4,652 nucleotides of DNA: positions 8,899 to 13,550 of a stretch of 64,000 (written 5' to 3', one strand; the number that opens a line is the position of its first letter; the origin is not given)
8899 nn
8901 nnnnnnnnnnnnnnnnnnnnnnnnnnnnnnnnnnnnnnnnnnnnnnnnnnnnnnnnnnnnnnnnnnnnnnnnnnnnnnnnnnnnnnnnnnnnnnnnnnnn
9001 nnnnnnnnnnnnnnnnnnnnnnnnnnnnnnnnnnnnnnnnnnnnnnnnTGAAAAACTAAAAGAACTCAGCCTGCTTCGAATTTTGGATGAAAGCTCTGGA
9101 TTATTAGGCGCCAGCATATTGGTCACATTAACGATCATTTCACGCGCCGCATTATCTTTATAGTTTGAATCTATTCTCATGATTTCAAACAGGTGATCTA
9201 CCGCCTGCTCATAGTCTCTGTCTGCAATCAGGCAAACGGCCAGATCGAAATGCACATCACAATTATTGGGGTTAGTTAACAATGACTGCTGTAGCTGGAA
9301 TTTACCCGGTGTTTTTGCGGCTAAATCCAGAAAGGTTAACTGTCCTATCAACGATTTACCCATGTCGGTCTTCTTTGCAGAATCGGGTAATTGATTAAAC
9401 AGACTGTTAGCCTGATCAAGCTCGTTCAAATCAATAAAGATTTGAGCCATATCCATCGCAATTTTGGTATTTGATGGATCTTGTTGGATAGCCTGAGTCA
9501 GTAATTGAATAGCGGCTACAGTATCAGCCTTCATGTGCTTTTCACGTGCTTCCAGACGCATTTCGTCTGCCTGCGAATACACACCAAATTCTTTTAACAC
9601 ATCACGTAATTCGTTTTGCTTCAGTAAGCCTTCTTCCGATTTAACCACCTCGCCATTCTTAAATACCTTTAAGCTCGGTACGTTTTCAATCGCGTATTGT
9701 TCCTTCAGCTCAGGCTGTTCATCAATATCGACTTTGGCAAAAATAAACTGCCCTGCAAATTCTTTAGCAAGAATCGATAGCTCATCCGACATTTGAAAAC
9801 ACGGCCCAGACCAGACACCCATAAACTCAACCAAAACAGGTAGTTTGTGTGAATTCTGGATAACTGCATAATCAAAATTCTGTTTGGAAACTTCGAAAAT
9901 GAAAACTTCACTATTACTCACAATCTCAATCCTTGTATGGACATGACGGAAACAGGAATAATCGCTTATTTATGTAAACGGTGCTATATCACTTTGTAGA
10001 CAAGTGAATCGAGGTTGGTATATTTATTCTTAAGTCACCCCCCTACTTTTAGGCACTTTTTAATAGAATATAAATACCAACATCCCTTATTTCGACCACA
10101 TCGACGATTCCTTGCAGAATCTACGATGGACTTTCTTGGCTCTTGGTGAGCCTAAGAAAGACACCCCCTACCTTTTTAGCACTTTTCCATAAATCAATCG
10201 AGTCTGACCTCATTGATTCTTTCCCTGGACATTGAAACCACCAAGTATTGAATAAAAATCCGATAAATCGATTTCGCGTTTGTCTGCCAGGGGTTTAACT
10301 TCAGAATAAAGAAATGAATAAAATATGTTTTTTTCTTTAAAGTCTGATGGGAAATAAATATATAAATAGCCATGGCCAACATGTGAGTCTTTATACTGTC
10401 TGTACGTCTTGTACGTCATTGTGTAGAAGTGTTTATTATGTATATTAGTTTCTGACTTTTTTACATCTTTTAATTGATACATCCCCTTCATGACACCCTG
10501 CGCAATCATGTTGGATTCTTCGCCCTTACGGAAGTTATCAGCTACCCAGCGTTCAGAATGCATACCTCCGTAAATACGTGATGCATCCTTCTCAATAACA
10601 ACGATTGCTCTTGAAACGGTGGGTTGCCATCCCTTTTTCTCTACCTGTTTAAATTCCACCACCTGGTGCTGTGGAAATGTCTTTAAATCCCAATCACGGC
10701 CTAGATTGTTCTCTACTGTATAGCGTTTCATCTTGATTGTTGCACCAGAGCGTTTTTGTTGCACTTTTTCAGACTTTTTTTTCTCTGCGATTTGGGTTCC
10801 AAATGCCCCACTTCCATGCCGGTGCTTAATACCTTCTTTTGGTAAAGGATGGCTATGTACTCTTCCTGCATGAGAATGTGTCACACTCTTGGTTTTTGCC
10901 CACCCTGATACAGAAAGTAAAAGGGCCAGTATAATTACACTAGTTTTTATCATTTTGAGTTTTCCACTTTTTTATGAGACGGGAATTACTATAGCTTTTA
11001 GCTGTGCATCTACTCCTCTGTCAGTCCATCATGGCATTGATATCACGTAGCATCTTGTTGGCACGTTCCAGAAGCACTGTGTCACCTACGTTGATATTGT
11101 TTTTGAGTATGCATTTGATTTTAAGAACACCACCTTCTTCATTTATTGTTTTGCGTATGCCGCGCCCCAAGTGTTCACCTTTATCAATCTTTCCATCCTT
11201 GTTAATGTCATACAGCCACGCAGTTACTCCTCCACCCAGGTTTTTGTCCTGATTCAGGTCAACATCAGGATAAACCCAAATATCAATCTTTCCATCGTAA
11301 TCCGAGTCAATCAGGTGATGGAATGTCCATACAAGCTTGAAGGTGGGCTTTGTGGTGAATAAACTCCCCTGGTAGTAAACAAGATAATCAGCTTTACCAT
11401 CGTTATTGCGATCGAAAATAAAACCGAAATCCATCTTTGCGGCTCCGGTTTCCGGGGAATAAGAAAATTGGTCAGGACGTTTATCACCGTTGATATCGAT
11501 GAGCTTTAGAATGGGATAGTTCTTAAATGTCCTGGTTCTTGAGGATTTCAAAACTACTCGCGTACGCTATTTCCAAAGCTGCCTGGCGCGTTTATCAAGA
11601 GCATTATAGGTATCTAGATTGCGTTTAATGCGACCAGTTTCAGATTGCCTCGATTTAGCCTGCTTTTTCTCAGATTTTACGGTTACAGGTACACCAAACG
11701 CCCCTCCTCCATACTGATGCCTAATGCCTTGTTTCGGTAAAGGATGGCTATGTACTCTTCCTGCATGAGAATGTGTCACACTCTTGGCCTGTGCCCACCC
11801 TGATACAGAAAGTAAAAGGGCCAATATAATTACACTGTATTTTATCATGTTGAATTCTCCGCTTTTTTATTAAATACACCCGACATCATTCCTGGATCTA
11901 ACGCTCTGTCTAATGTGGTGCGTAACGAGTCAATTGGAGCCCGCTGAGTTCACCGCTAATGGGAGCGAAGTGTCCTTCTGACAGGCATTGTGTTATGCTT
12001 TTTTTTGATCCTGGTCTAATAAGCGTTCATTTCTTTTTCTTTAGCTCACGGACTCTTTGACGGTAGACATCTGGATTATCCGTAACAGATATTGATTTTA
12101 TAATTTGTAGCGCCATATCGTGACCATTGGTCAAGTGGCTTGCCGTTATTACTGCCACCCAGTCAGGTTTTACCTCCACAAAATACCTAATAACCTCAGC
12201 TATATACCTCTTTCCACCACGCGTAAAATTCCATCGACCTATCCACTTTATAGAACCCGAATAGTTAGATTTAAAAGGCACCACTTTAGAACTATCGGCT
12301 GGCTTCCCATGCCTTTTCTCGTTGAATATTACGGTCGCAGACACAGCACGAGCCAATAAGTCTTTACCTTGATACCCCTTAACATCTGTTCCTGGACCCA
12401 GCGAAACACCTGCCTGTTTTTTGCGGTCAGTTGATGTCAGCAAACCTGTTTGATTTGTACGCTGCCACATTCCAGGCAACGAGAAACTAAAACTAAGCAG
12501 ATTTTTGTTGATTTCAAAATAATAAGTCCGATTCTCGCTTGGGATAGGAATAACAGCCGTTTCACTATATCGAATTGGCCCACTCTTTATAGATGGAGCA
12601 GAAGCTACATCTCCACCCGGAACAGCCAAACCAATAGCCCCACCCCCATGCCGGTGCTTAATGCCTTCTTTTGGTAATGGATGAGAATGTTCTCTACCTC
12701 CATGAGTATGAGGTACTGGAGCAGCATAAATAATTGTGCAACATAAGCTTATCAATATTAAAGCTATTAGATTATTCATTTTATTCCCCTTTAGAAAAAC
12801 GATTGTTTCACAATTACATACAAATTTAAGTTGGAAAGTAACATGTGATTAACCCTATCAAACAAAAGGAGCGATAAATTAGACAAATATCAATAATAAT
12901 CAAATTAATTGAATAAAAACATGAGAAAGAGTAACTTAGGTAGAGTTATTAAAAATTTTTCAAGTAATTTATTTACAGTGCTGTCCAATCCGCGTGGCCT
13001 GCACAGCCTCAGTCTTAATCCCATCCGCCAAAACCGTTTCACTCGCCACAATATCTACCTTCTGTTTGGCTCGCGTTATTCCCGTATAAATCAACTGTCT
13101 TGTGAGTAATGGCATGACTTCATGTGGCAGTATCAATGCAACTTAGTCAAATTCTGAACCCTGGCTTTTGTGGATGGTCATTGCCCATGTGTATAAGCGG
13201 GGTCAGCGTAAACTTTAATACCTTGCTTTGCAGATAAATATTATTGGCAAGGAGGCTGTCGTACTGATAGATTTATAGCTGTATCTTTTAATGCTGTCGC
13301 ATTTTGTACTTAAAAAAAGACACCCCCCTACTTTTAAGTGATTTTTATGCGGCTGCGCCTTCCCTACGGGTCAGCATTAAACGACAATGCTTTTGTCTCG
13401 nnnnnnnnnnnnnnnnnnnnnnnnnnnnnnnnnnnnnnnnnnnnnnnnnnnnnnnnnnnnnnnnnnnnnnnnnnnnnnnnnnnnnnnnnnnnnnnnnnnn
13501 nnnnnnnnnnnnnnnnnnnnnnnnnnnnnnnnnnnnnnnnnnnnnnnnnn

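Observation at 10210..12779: Three tandem secreted paralogs share a His-rich N-terminal module fused to unrelated C-terminal domains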

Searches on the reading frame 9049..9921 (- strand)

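Call 28: search_protein_families(library=pfam, proteins=[window:9049-9921:-], max_evalue=0.001)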
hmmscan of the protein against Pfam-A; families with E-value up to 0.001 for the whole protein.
window:9049-9921:- (291 aa): 13 families
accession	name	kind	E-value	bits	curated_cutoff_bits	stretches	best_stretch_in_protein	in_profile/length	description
PF00085.26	Thioredoxin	-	5.2e-21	75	23.5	1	9-110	3-102/103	Thioredoxin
PF14561.12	TPR_20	-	6.9e-19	68.4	25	1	201-288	2-88/90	Tetratricopeptide repeat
PF14559.12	TPR_19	-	2.2e-17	63.6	25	1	133-195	6-68/68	Tetratricopeptide repeat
PF13431.12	TPR_17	-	1.8e-07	31.4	24.4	1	211-241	3-33/34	Tetratricopeptide repeat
PF24575.1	TPR_Slam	-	6.9e-06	26.9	35.2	0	127-174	56-103/104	Surface lipoprotein assembly modifier, N-terminal TPR repeats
PF25068.1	ARM_TT21_4th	-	3.6e-05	24.5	30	1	137-212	18-91/153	Tetratricopeptide repeat protein 21 forth ARM domain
PF07719.23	TPR_2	-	0.00013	22.2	27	0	222-244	2-24/34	Tetratricopeptide repeat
PF00515.34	TPR_1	-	0.00018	21.6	27.8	0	222-254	2-34/34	Tetratricopeptide repeat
PF23914.1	TPR_CcmH_CycH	-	0.0003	21.1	42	0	132-185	101-154/158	Cytochrome c-type biogenesis protein H TPR domain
PF12895.13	ANAPC3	-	0.00057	20.6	27.2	0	135-174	40-78/82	Anaphase-promoting complex, cyclosome, subunit 3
PF13174.12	TPR_6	-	0.00063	20.7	26.3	0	223-244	2-23/33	Tetratricopeptide repeat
PF17874.7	TPR_MalT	-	0.00078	19.2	45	0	99-204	183-292/336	MalT-like TPR region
PF04756.19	OST3_OST6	-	0.00085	19.3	27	0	40-96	48-105/294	OST3 / OST6 family, transporter family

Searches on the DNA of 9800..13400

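Call 76: search_rna_families(source=window, start=9800, end=13400, threshold=evalue, max_evalue=1)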
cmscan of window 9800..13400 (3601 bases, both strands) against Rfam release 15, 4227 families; matches with E-value up to 1: 0.
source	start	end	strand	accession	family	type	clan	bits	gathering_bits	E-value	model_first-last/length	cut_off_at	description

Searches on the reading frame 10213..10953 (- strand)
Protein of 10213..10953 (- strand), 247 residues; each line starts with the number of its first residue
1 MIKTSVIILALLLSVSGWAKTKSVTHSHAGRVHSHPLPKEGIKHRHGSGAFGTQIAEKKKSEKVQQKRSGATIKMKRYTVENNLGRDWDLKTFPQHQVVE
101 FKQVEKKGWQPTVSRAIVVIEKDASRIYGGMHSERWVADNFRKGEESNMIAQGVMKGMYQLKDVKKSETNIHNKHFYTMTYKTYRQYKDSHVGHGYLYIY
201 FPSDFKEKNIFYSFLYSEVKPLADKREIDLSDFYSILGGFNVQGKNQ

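Call 7: search_protein_families(library=pfam, proteins=[window:10213-10953:-], max_evalue=1)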
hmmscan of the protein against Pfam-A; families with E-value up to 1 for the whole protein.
window:10213-10953:- (247 aa): 1 family
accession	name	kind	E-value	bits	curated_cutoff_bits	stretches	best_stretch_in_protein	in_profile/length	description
PF04059.18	RRM_2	-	0.88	10.3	25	1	170-215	8-50/97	RNA recognition motif 2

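Call 8: search_protein_families(library=ncbifam, proteins=[window:10213-10953:-], max_evalue=1)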
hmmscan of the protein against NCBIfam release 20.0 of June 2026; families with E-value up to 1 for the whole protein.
window:10213-10953:- (247 aa): 0 families

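Call 11: find_homologous_proteins(query=window:10213-10953:-, max_evalue=0.01)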
Query window:10213-10953:- (247 aa): 5 proteins with E <= 0.01 among 214 candidates.
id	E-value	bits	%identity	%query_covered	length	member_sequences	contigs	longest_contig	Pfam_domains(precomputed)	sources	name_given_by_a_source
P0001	9.9e-163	558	100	100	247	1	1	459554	-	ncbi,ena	-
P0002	4.3e-72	261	65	72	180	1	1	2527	-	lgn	-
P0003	8.1e-72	260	59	78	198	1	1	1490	-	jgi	jgi:hypothetical protein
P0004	8.0e-35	139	45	68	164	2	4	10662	-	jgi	jgi:hypothetical protein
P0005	8.2e-21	93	71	27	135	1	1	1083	PF08238.19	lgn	-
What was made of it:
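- Closest known: PsbP/Mog1/Apa/Tsi3-like alpha-beta sandwich. Different: Only three sequence homologues were found in 5.8 billion proteins (call 11).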

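Call 14: find_encoding_contigs(protein=P0001, flank=3000, max_places=3)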
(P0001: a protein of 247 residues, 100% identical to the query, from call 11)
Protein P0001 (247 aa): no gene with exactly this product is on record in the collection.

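Call 15: find_encoding_contigs(protein=P0005, flank=5000, max_places=5)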
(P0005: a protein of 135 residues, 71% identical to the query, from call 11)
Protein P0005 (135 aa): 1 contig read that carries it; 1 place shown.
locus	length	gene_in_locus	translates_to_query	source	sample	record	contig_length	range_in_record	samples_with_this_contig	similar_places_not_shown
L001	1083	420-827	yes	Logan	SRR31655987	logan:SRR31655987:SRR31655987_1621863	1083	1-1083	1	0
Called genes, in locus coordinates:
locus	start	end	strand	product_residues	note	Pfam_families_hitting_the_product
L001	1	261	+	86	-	?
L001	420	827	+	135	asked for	PF08238:Sel1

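Call 29: search_protein_families(library=pfam, proteins=[P0005, P0003], max_evalue=0.01)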
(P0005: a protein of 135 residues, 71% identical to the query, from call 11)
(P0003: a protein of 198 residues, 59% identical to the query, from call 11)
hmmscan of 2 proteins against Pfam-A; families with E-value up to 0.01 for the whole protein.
P0005 (135 aa): 1 family
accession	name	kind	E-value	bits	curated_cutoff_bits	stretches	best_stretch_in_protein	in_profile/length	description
PF08238.18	Sel1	-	1.2e-10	41.9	30.7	1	76-107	1-32/36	Sel1 repeat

P0003 (198 aa): 0 families

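Call 58: predict_structure(alignment_id=A7)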
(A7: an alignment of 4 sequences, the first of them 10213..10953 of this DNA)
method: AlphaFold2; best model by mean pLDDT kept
length: 247 residues; sequences in the alignment: 4
mean_pLDDT: 71.2   pTM: 0.67
mean pLDDT of the five models: 71.2, 69.0, 56.5, 54.2, 53.1
residues with pLDDT >= 90: 103; 70-90: 62; 50-70: 12; < 50: 70
segments of 3 or more residues with pLDDT < 50: 1-68
pLDDT, mean of each block of 10 residues (from residue 1): 34 27 27 27 23 24 38 94 91 96 86 91 92 94 89 64 92 93 74 92 92 94 84 93 68
secondary structure, 60 per line:
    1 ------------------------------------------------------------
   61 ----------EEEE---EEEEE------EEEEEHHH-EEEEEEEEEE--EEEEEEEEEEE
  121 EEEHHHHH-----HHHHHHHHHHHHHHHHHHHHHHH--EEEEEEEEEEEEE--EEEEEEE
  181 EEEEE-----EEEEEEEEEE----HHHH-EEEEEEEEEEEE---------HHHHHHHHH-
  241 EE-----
elements in order: E71-74 E78-82 E89-93 E98-107 E110-123 H124-128 H134-156 E159-171 E174-185 E191-200 H205-208 E210-221 H231-239
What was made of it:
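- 10210..10743 (-): P1 C-terminal domain, predicted PsbP/Mog1/Apa/Tsi3-like alpha-beta fold. AlphaFold pLDDT about 90 for residues 71-247 (call 58).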

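Call 63: fold_search(model_id=the predicted structure, library=pdb)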
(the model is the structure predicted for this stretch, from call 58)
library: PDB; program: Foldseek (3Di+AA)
matches with E <= 10: 1206; with E <= 0.001: 12
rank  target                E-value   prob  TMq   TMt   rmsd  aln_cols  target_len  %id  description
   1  8z9d_P                2.3e-05  1.00  0.37  0.46  11.3       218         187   13  cryo-EM structure of PSII-LHCII megacomplex from spinach (released 2024-11-13)
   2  5zx9                  2.9e-05  1.00  0.45  0.62   5.0       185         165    8  Crystal structure of apo form fibronectin-binding protein Apa from Mycobacterium tuberculosis (released 2019-05-29)
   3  2xb3                  8.3e-05  1.00  0.34  0.48   6.0       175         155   14  The Structure of Cyanobacterial PsbP (released 2010-08-25)
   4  4rth_B                1.7e-04  1.00  0.38  0.51   6.0       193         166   11  The crystal structure of PsbP from Zea mays (released 2015-03-11)
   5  5zxa                  2.3e-04  1.00  0.37  0.53   6.3       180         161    7  Crystal structure of fibronectin-binding protein Apa mutant from Mycobacterium tuberculosis (released 2019-05-29)
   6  3lyd_B                3.1e-04  1.00  0.37  0.51   5.4       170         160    9  Crystal structure of Putative uncharacterized protein from Jonesia denitrificans (released 2010-03-09)
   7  5xnl_P                4.3e-04  1.00  0.38  0.48   6.7       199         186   12  Structure of stacked C2S2M2-type PSII-LHCII supercomplex from Pisum sativum (released 2017-09-20)
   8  9i4t_P                4.3e-04  1.00  0.34  0.46   6.9       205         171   12  Photosystem II from Arabidopsis thaliana (released 2026-03-25)
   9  9grx_0                5.4e-04  1.00  0.30  0.42   7.0       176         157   13  NDH-PSI-LHCI supercomplex from S. oleracea (released 2025-02-12)
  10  4rth_A                7.9e-04  1.00  0.38  0.51   6.2       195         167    9  The crystal structure of PsbP from Zea mays (released 2015-03-11)
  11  3jcu_P                9.8e-04  1.00  0.40  0.53   5.9       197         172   13  Cryo-EM structure of spinach PSII-LHCII supercomplex at 3.2 Angstrom resolution (released 2016-05-25)
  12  3lyd_A                9.8e-04  1.00  0.37  0.51   5.9       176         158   10  Crystal structure of Putative uncharacterized protein from Jonesia denitrificans (released 2010-03-09)
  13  2lnj_MODEL_1_A        1.0e-03  1.00  0.32  0.41   8.5       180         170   12  Solution Structure of Cyanobacterial PsbP (CyanoP) from Synechocystis sp. PCC 6803 (released 2012-06-06)
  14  3wa5_B                2.0e-03  1.00  0.39  0.70   4.5       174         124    7  Crystal Structure of type VI peptidoglycan muramidase effector Tse3 in complex with its cognate immunity protein Tsi3 (released 2013-10-02)
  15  4luq_C                2.6e-03  1.00  0.38  0.69   4.5       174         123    7  Crystal structure of virulence effector Tse3 in complex with neutralizer Tsi3 (released 2013-09-18)
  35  2e3r_B                7.1e-02  0.90  0.34  0.37   9.2       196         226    9  Crystal structure of CERT START domain in complex with C18-ceramide (P1) (released 2007-12-18)
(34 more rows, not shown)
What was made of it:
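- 10210..10743 (-): Foldseek against PDB: PsbP, Apa, Tsi3, SciW and Mog1 at E 2e-5 to 4e-3, target-normalised TM 0.43-0.70 (call 63).
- On PsbP/Mog1-like fold for the P1 C-terminal domain: Twelve PDB matches at E<=1e-3, with probability 1.00 for the top hits (call 63).
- Closest known: PsbP/Mog1/Apa/Tsi3-like alpha-beta sandwich. Same: Foldseek E 2e-5 to 4e-3 and target-normalised TM 0.43-0.70 to PsbP, Apa, Tsi3, SciW and Mog1 (call 63).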

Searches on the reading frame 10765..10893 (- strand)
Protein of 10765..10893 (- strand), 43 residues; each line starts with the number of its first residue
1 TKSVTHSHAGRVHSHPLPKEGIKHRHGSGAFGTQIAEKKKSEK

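Call 27: find_homologous_proteins(query=A5, max_evalue=10)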
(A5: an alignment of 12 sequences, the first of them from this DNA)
Query A5 (12 sequences): 21 candidates shared short words with the query, none scored E <= 10.
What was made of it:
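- Tried and rejected: After padding it returned nothing (call 27), although true members exist.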

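Call 72: predict_structure(alignment_id=A9)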
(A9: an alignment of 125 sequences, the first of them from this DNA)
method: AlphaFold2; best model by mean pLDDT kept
length: 38 residues; sequences in the alignment: 125
mean_pLDDT: 87.1   pTM: 0.52
mean pLDDT of the five models: 87.1, 85.2, 85.1, 68.0, 65.4
residues with pLDDT >= 90: 20; 70-90: 15; 50-70: 3; < 50: 0
segments of 3 or more residues with pLDDT < 50: none
pLDDT, mean of each block of 10 residues (from residue 1): 87 90 90 80
secondary structure, 60 per line:
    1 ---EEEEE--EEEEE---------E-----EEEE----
elements in order: E4-8 E11-15 E31-34
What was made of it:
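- AlphaFold with a 125-row alignment gives mean pLDDT 87, with strands at VTHSH and RVHSH plus a third strand (call 72).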

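Call 77: fold_search(model_id=the predicted structure, library=pdb)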
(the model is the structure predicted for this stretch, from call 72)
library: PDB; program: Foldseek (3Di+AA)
matches with E <= 10: 0; with E <= 0.001: 0
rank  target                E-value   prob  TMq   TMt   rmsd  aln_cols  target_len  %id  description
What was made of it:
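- Tried and rejected: Foldseek with the 38-residue model gave no hit (call 77).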
